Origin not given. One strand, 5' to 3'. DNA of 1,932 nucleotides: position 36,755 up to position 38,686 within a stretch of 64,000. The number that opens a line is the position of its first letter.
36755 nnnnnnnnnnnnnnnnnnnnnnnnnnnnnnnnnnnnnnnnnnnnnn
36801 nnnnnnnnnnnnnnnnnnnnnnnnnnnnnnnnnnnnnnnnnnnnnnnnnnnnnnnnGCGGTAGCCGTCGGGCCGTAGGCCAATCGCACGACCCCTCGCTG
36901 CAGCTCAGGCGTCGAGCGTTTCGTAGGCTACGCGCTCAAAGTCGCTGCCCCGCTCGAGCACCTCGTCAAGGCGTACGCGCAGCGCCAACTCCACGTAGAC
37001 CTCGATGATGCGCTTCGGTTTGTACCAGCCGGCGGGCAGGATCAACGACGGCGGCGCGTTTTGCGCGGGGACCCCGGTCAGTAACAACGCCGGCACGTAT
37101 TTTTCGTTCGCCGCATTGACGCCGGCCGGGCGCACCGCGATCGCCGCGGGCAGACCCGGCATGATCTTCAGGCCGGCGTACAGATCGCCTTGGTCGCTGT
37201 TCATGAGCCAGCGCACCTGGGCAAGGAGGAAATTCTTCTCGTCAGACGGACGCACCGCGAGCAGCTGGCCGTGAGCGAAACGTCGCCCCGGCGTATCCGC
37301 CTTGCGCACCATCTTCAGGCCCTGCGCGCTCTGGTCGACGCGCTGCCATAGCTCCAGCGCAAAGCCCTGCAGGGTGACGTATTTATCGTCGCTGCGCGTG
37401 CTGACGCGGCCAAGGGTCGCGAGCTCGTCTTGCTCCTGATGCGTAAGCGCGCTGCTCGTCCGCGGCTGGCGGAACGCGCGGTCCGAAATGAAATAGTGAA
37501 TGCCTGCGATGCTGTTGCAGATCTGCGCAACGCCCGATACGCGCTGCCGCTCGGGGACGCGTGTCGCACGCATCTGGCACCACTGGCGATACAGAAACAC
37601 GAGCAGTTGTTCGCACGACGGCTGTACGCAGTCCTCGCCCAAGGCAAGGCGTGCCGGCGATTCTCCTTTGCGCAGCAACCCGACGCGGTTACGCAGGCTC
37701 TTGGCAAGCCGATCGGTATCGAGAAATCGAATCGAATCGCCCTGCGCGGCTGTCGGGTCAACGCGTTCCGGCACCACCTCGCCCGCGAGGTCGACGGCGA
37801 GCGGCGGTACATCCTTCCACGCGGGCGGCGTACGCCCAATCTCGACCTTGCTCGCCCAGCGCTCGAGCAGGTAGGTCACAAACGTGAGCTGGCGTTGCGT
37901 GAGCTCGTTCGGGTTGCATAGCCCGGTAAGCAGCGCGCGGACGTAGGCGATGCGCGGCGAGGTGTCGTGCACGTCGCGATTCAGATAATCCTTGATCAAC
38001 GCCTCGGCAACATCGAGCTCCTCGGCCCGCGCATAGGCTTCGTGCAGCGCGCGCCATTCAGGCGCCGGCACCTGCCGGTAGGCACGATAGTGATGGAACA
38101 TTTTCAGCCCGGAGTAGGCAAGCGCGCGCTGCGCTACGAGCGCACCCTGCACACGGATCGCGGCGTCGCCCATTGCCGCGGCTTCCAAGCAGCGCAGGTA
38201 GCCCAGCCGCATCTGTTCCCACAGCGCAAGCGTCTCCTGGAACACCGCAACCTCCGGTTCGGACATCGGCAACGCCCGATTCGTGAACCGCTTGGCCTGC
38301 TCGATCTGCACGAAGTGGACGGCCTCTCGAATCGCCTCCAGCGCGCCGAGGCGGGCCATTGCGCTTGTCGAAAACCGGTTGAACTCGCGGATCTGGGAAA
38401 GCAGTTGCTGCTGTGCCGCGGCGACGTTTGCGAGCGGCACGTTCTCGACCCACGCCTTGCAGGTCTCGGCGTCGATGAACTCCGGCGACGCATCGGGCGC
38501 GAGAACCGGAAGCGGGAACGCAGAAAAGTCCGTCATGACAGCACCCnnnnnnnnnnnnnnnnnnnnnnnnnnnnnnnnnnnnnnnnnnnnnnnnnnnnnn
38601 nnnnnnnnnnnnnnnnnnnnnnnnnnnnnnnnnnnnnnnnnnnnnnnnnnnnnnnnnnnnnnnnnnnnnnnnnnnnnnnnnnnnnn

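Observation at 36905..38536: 543-aa orphan protein with a C-terminal PilZ-type c-di-GMP signature and an unassigned ~370-aa N-terminal region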

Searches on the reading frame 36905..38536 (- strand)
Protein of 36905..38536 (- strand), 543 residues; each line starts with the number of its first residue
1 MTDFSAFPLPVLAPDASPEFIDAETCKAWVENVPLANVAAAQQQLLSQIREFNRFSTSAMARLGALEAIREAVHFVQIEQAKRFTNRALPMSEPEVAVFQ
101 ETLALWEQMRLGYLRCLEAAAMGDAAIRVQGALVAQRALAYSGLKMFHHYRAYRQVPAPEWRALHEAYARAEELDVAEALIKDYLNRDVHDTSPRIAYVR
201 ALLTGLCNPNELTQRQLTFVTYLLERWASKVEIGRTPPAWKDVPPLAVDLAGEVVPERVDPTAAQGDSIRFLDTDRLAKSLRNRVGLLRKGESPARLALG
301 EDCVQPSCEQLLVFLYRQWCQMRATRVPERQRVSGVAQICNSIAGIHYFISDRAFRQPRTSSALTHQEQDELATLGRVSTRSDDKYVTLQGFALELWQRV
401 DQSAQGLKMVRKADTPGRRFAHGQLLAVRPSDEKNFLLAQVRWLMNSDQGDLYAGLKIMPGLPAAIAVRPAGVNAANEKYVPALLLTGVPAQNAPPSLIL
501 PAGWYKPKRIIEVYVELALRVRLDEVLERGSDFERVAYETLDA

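Call 3: search_protein_families(library=pfam, proteins=[window:36905-38536:-], max_evalue=10)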
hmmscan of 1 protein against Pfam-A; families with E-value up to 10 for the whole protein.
window:36905-38536:- (543 aa): 0 families

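Call 4: search_protein_families(library=ncbifam, proteins=[window:36905-38536:-], max_evalue=10)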
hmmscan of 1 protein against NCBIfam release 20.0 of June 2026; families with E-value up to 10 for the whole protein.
window:36905-38536:- (543 aa): 0 families

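Call 5: search_solved_structures(query=window:36905-38536:-, max_evalue=10)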
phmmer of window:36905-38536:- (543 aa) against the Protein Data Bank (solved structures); distinct sequences matched with E-value up to 10: 2.
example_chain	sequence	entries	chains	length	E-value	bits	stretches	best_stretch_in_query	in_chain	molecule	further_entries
9vdw_A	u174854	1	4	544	0.63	11.9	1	17-66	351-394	Acarbose hydrolase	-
9ivz_A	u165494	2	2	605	0.74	11.7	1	17-66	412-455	Maltodextrin glucosidase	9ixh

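Call 6: find_homologous_proteins(query=window:36905-38536:-, max_evalue=0.001)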
Query window:36905-38536:- (543 aa): 969 proteins with E <= 0.001 among 8000 candidates; the best 120 are listed.
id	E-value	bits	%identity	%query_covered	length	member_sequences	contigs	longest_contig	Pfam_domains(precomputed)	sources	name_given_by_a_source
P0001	0.0e+0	1215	100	100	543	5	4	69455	PF27125.1,PF27104.1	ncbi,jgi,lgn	jgi:hypothetical protein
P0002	0.0e+0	1122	92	100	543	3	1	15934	PF27125.1,PF27104.1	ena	-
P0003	0.0e+0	1119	92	100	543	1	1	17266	PF27125.1,PF27104.1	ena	-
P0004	0.0e+0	1056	86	100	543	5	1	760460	PF27125.1,PF27104.1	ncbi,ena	-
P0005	1.4e-293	992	80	100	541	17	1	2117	PF27125.1,PF27104.1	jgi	jgi:hypothetical protein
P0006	9.9e-291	983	80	99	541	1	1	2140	PF27125.1,PF27104.1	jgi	-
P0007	1.9e-287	972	79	100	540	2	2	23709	PF27125.1,PF27104.1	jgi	-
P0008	4.3e-287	971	79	100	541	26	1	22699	PF27125.1,PF27104.1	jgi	jgi:hypothetical protein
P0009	9.8e-287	970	79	100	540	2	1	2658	PF27125.1,PF27104.1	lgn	-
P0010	5.8e-284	961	77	100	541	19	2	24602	PF27125.1,PF27104.1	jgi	-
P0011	2.3e-249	847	69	100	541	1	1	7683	PF27125.1,PF27104.1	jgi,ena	jgi:hypothetical protein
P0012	4.2e-248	842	68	99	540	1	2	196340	PF27125.1,PF27104.1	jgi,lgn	jgi:hypothetical protein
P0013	8.2e-248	841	69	100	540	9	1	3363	PF27125.1,PF27104.1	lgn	-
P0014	1.8e-244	830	68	100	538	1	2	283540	PF27125.1,PF27104.1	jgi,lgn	-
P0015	1.8e-243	827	68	99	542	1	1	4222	PF27125.1,PF27104.1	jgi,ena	-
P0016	3.8e-241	819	67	99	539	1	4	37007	PF27125.1,PF27104.1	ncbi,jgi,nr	ncbi:MAG TPA: hypothetical protein VHL85_08220 [Burkholderiales bacterium]|jgi:hypothetical protein|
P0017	1.3e-240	818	68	99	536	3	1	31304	PF27125.1,PF27104.1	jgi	jgi:hypothetical protein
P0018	1.9e-239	814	66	100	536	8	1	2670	PF27125.1,PF27104.1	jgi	-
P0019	1.9e-238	811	67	99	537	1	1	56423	PF27125.1,PF27104.1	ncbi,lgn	-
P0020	4.4e-237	806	67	100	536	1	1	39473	PF27125.1,PF27104.1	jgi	jgi:hypothetical protein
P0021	1.5e-236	804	66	98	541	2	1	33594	PF27125.1,PF27104.1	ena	-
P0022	2.7e-236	803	65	99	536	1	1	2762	PF27125.1,PF27104.1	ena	-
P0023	4.3e-236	803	66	99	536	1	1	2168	PF27125.1,PF27104.1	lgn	-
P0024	1.7e-235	801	65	100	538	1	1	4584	PF27125.1,PF27104.1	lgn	-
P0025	2.2e-235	800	66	96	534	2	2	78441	PF27125.1,PF27104.1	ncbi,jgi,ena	-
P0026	2.3e-235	800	66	100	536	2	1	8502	PF27125.1,PF27104.1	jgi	jgi:hypothetical protein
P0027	2.4e-235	800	65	99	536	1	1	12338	PF27125.1,PF27104.1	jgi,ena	-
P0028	2.4e-235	800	65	100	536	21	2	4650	PF27125.1,PF27104.1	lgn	-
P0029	2.8e-235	800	65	98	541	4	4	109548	PF27125.1,PF27104.1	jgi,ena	-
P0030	3.3e-235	800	66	98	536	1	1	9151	PF27125.1,PF27104.1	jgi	jgi:hypothetical protein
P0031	5.1e-235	799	66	100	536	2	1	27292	PF27125.1,PF27104.1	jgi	jgi:hypothetical protein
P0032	1.3e-234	798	65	98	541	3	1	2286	PF27125.1,PF27104.1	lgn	-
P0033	2.0e-234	797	65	100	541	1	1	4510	PF27125.1,PF27104.1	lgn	-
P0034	2.0e-234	797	65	99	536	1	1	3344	PF27125.1,PF27104.1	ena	-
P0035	2.4e-234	797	65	99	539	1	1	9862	PF27125.1,PF27104.1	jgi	jgi:hypothetical protein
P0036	3.3e-234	797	66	100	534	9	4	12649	PF27125.1,PF27104.1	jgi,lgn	jgi:hypothetical protein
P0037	3.9e-234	796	64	99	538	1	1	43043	PF27125.1,PF27104.1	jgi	-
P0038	4.3e-234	796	66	98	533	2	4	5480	PF27125.1,PF27104.1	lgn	-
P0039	6.1e-234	796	65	99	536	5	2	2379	PF27125.1,PF27104.1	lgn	-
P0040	1.0e-233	795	65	98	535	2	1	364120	PF27125.1,PF27104.1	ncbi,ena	-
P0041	1.1e-233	795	65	100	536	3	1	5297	PF27125.1,PF27104.1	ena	-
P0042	1.4e-233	794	65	98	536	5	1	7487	PF27125.1,PF27104.1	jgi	jgi:hypothetical protein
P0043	1.9e-233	794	64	99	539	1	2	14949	PF27125.1,PF27104.1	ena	-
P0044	2.3e-233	794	64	99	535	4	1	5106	PF27125.1,PF27104.1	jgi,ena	-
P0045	2.4e-233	794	65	99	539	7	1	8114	PF27125.1,PF27104.1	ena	-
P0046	2.9e-233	793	65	99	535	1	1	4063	PF27125.1,PF27104.1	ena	-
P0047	3.6e-233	793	66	98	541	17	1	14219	PF27125.1,PF27104.1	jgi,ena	-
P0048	3.7e-233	793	65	99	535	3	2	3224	PF27125.1,PF27104.1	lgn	-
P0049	5.2e-233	793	65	100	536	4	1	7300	PF27125.1,PF27104.1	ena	-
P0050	6.0e-233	792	66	99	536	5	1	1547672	PF27125.1,PF27104.1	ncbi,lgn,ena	-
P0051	8.1e-233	792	66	98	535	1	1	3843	PF27125.1,PF27104.1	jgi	-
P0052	1.0e-232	792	65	98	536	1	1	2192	PF27125.1,PF27104.1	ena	-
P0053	1.1e-232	792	65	100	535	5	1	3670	PF27125.1,PF27104.1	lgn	-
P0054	1.1e-232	791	65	99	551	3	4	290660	PF27125.1,PF27104.1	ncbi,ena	-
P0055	1.2e-232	791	65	98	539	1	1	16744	PF27125.1,PF27104.1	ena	-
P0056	1.4e-232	791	65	100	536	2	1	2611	PF27125.1,PF27104.1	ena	-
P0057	2.0e-232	791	65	98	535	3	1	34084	PF27125.1,PF27104.1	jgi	jgi:hypothetical protein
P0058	2.3e-232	790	64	99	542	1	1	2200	PF27125.1,PF27104.1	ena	-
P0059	2.6e-232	790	66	98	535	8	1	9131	PF27125.1,PF27104.1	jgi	jgi:hypothetical protein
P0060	2.9e-232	790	64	99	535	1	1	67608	PF27125.1,PF27104.1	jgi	jgi:hypothetical protein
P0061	3.4e-232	790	65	99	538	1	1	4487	PF27125.1,PF27104.1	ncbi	ncbi:MAG: hypothetical protein AB1452_14845 [Pseudomonadota bacterium]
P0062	3.8e-232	790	64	99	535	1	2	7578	PF27125.1,PF27104.1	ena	-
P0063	8.4e-232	789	66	99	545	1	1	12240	PF27125.1,PF27104.1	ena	-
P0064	1.0e-231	788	66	99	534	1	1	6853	PF27125.1,PF27104.1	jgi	jgi:hypothetical protein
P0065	1.1e-231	788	65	98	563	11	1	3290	PF27125.1,PF27104.1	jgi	-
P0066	1.4e-231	788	65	98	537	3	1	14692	PF27125.1,PF27104.1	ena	-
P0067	1.9e-231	787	65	98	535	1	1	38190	PF27125.1,PF27104.1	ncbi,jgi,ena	jgi:hypothetical protein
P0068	2.4e-231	787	64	99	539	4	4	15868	PF27125.1,PF27104.1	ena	-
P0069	2.9e-231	787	65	99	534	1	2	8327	PF27125.1,PF27104.1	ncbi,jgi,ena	-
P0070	2.9e-231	787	64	98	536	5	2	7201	PF27125.1,PF27104.1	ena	-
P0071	3.2e-231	787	64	99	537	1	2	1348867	PF27125.1,PF27104.1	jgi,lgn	jgi:hypothetical protein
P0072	3.7e-231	786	64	98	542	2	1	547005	PF27125.1,PF27104.1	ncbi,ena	-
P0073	4.2e-231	786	65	100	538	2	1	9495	PF27125.1,PF27104.1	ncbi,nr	ncbi:MAG: hypothetical protein HYS35_07525 [Betaproteobacteria bacterium]|nr:hypothetical protein [B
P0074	4.7e-231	786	64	98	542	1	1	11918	PF27125.1,PF27104.1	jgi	jgi:cyclic-di-GMP-binding protein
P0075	6.0e-231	786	64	99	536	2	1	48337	PF27125.1,PF27104.1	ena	-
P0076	6.3e-231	786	63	99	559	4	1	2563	PF27125.1,PF27104.1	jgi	jgi:hypothetical protein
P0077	6.3e-231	786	65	98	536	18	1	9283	PF27125.1,PF27104.1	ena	-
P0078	8.1e-231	785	64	98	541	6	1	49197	PF27125.1,PF27104.1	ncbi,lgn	ncbi:MAG: hypothetical protein ACM3IK_11260 [Sphingomonadaceae bacterium]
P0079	8.3e-231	785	65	98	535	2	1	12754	PF27125.1,PF27104.1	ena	-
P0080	9.4e-231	785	64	99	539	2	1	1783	PF27125.1,PF27104.1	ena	-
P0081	1.1e-230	785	64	98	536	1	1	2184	PF27125.1,PF27104.1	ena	-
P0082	1.3e-230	785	63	99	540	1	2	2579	PF27125.1,PF27104.1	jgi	-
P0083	1.8e-230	784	65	98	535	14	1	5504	PF27125.1,PF27104.1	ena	-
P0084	1.9e-230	784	64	98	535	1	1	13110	PF27125.1,PF27104.1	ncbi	-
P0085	2.0e-230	784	64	98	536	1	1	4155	PF27125.1,PF27104.1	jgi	-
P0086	2.0e-230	784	65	99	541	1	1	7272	PF27125.1,PF27104.1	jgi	jgi:hypothetical protein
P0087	2.2e-230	784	64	99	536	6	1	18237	PF27125.1,PF27104.1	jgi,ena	-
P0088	4.5e-230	783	64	100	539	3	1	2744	PF27125.1,PF27104.1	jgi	jgi:cyclic-di-GMP-binding protein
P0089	5.0e-230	783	64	99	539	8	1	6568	PF27125.1,PF27104.1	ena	-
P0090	5.4e-230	783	65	98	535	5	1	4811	PF27125.1,PF27104.1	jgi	-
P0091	6.2e-230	782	65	100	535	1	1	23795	PF27125.1,PF27104.1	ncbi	-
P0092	7.5e-230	782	63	98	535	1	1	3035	PF27125.1,PF27104.1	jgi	jgi:hypothetical protein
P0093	8.2e-230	782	65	98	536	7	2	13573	PF27125.1,PF27104.1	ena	-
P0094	9.0e-230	782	64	98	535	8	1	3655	PF27125.1,PF27104.1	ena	-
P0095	9.4e-230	782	64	98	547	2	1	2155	PF27125.1,PF27104.1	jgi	jgi:cyclic-di-GMP-binding protein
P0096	1.1e-229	782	64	98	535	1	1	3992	PF27125.1,PF27104.1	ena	-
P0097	1.3e-229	781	65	96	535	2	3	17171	PF27125.1,PF27104.1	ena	-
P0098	1.8e-229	781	64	99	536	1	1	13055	PF27125.1,PF27104.1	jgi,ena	-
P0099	2.0e-229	781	65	98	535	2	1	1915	PF27125.1,PF27104.1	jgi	jgi:hypothetical protein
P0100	2.2e-229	781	65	98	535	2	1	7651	PF27125.1,PF27104.1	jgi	jgi:hypothetical protein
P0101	2.5e-229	780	65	98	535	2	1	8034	PF27125.1,PF27104.1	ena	-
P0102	2.5e-229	780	64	99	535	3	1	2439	PF27125.1,PF27104.1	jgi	jgi:hypothetical protein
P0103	2.7e-229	780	63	100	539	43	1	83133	PF27125.1,PF27104.1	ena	-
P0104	2.8e-229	780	63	99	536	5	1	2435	PF27125.1,PF27104.1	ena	-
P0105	2.8e-229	780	63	99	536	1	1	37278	PF27125.1,PF27104.1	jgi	jgi:hypothetical protein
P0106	3.1e-229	780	63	99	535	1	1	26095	PF27125.1,PF27104.1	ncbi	ncbi:MAG: hypothetical protein AABM33_07885 [Pseudomonadota bacterium]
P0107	3.9e-229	780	64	100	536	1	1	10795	PF27125.1,PF27104.1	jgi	-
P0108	4.1e-229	780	63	98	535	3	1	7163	PF27125.1,PF27104.1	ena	-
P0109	4.4e-229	780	65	98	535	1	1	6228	PF27125.1,PF27104.1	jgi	jgi:hypothetical protein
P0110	5.0e-229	779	65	98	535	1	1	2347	PF27125.1,PF27104.1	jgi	jgi:cyclic-di-GMP-binding protein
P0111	6.0e-229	779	64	99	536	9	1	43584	PF27125.1,PF27104.1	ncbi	-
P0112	6.3e-229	779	64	99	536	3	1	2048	PF27125.1,PF27104.1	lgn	-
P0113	6.4e-229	779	64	98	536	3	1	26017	PF27125.1,PF27104.1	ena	-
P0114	7.5e-229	779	64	99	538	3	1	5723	PF27125.1,PF27104.1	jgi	jgi:hypothetical protein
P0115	8.8e-229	779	63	99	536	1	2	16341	PF27125.1,PF27104.1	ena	-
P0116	1.2e-228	778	64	99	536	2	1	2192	PF27125.1,PF27104.1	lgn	-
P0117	1.3e-228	778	63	99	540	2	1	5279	PF27125.1,PF27104.1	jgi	jgi:cyclic-di-GMP-binding protein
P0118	1.3e-228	778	65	98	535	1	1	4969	PF27125.1,PF27104.1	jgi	jgi:hypothetical protein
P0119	1.4e-228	778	63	99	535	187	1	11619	PF27125.1,PF27104.1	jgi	jgi:hypothetical protein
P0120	1.5e-228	778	63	99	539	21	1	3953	PF27125.1,PF27104.1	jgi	jgi:hypothetical protein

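Call 9: list_cluster_members(proteins=[P0001, P0074, P0004])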
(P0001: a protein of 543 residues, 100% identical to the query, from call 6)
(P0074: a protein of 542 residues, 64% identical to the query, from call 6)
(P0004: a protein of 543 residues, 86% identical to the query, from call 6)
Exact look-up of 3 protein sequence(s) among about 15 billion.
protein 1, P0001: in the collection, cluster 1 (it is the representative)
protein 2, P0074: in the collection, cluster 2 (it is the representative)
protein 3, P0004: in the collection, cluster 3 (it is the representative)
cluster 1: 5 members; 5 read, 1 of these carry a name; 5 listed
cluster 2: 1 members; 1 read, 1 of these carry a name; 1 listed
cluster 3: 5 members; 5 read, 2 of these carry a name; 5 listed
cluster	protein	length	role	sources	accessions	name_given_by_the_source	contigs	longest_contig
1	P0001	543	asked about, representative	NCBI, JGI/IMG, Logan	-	hypothetical protein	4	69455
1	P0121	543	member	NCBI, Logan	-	-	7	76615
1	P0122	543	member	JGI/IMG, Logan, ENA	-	-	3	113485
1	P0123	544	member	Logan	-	-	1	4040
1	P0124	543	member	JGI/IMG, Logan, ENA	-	-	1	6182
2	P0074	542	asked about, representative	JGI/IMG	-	cyclic-di-GMP-binding protein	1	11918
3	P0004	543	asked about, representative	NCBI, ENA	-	-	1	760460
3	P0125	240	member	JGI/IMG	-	hypothetical protein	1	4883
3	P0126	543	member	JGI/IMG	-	hypothetical protein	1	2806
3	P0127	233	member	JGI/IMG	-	-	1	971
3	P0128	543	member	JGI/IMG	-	-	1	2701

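Call 13: search_solved_structures(query=A1, max_evalue=10, show_alignments=3)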
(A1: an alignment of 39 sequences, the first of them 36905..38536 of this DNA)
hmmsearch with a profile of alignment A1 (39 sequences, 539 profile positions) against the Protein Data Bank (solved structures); distinct sequences matched with E-value up to 10: 0.

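Call 16: find_related_loci(query=window:36905-38536:-, collection=genome_contigs, flank=6000)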
Query window:36905-38536:- (543 aa) in genome_contigs; peptide patterns used: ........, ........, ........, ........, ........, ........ (x = any residue, [..] = any of these).
75 stretches matched a pattern; 66 encode a relative of the query (tblastn E <= 1e-3); 66 distinct loci.
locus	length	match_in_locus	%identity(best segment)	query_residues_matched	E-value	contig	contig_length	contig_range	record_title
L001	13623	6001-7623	86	1-541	0e+0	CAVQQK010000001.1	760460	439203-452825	MAG: uncultured beta proteobacterium isolate MFD09779.bin.2.173 genome assembly, contig: contig_11403, whole genome shot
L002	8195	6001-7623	78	1-541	0e+0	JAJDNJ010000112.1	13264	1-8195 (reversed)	MAG: Betaproteobacteria bacterium isolate ALJrbin.28 k141_6962288, whole genome shotgun sequence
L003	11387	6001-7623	80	1-541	0e+0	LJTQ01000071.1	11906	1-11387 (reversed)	MAG: Betaproteobacteria bacterium SG8_39 WOR_8-12_5777, whole genome shotgun sequence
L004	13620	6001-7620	78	1-540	0e+0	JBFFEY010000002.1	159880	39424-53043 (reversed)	MAG: Burkholderiales bacterium isolate Mix_mud14.2021.12.3 k141_50872_length_159880_cov_16.2107, whole genome shotgun se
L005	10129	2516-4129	67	4-541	0e+0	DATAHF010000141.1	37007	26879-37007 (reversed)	MAG TPA_asm: Burkholderiales bacterium isolate SMAG_U6848 k141_3722976, whole genome shotgun sequence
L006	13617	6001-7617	65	4-541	0e+0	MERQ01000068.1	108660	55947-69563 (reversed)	MAG: Betaproteobacteria bacterium RIFCSPLOWO2_12_FULL_68_20 rifcsplowo2_12_scaffold_392, whole genome shotgun sequence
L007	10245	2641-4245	66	9-541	0e+0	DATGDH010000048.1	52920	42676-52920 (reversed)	MAG TPA_asm: Burkholderiales bacterium isolate SMAG_U9669 k141_425528, whole genome shotgun sequence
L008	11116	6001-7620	65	1-541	0e+0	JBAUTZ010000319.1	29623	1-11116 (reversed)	MAG: Burkholderiales bacterium isolate MFD01873_ilm_asm_bin12 k127_168318, whole genome shotgun sequence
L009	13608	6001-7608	65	3-541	0e+0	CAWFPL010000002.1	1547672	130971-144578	MAG: uncultured proteobacterium isolate MFD01299.bin.1.58 genome assembly, contig: contig_21676, whole genome shotgun se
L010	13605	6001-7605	65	9-541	0e+0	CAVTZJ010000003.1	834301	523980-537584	MAG: uncultured proteobacterium isolate MFD04428.bin.1.4 genome assembly, contig: contig_29449, whole genome shotgun seq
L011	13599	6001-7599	65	9-541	0e+0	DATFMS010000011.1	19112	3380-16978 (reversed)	MAG TPA_asm: Burkholderiales bacterium isolate SMAG_U9231 k141_235201, whole genome shotgun sequence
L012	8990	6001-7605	66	1-541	0e+0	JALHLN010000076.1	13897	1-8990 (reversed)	MAG: Burkholderiales bacterium isolate Bin_20_2 c_000000016828, whole genome shotgun sequence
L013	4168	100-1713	64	4-541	0e+0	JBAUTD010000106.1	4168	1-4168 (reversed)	MAG: Burkholderiales bacterium isolate MFD01526_ilm_asm_bin20 k127_124168, whole genome shotgun sequence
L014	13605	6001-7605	66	1-541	0e+0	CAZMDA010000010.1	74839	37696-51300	MAG TPA_asm: uncultured Bordetella sp. isolate binchicken_co411_62 genome assembly, contig: NODE_239_length_74839_cov_14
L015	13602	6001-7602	65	1-541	0e+0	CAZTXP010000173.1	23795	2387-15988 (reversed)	MAG TPA_asm: uncultured Enterobacteriaceae bacterium isolate binchicken_co200_30 genome assembly, contig: k141_1765191,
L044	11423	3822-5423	61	6-541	0e+0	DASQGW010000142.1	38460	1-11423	MAG TPA_asm: Burkholderiales bacterium isolate SMAG_U11817 k141_799761, whole genome shotgun sequence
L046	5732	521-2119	61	6-539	0e+0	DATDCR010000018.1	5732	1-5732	MAG TPA_asm: Burkholderiales bacterium isolate SMAG_U153 k141_401020, whole genome shotgun sequence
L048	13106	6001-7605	61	6-541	0e+0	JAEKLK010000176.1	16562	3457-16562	MAG: Betaproteobacteria bacterium isolate UL_67_12 UL_S35_scaffold_275, whole genome shotgun sequence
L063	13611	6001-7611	58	5-542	0e+0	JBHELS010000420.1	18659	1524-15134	MAG: Burkholderiales bacterium isolate S2_bin.27.orig S2_k141_2471144, whole genome shotgun sequence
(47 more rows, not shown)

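Call 20: search_protein_representatives(protein=window:36905-38536:-)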
Query: 543 residues. Proteins with E-value up to 0.001 (for the whole library): 2748; up to 1e-10: 1565; up to 1e-30: 364. The best 150 are listed.
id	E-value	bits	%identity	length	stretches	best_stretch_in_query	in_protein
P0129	4.1e-198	675.7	59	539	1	5-542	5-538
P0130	2.8e-150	517.9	60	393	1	156-542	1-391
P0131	1.8e-142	492.2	44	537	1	1-539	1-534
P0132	2.2e-131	455.6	42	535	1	6-539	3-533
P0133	6.8e-129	447.4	42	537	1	5-540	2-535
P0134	6.1e-125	434.3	40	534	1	17-539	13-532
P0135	6.0e-120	417.9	39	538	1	8-539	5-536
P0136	8.2e-119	414.1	39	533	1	7-537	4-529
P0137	8.2e-119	414.1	41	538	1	4-540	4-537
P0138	2.0e-111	389.7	40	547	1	8-538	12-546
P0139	2.3e-109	383.0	41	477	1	7-486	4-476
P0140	4.5e-108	378.7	38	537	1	7-539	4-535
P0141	5.2e-108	378.5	40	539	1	9-538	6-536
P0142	2.9e-107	376.0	38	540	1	14-538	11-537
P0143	3.1e-107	375.9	40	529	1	9-538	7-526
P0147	7.5e-105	368.1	39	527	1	27-541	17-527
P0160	1.4e-98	347.3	35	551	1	6-541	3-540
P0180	3.7e-89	316.3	37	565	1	3-540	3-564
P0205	3.5e-78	280.1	35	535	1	29-540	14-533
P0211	3.0e-77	277.0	34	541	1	22-539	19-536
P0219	5.6e-75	269.5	35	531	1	20-538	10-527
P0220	9.5e-75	268.7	34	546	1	30-540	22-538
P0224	4.6e-74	266.5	33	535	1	16-538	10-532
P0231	7.3e-72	259.2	31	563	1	20-542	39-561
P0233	1.9e-71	257.9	32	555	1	20-538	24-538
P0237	1.2e-70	255.3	36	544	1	19-538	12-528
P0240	4.1e-70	253.4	34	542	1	8-540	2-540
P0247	6.3e-69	249.5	32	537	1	18-541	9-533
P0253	1.2e-67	245.3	33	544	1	24-539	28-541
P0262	7.6e-66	239.4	33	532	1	28-538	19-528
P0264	2.6e-65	237.6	32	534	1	29-538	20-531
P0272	6.0e-64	233.1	32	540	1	34-539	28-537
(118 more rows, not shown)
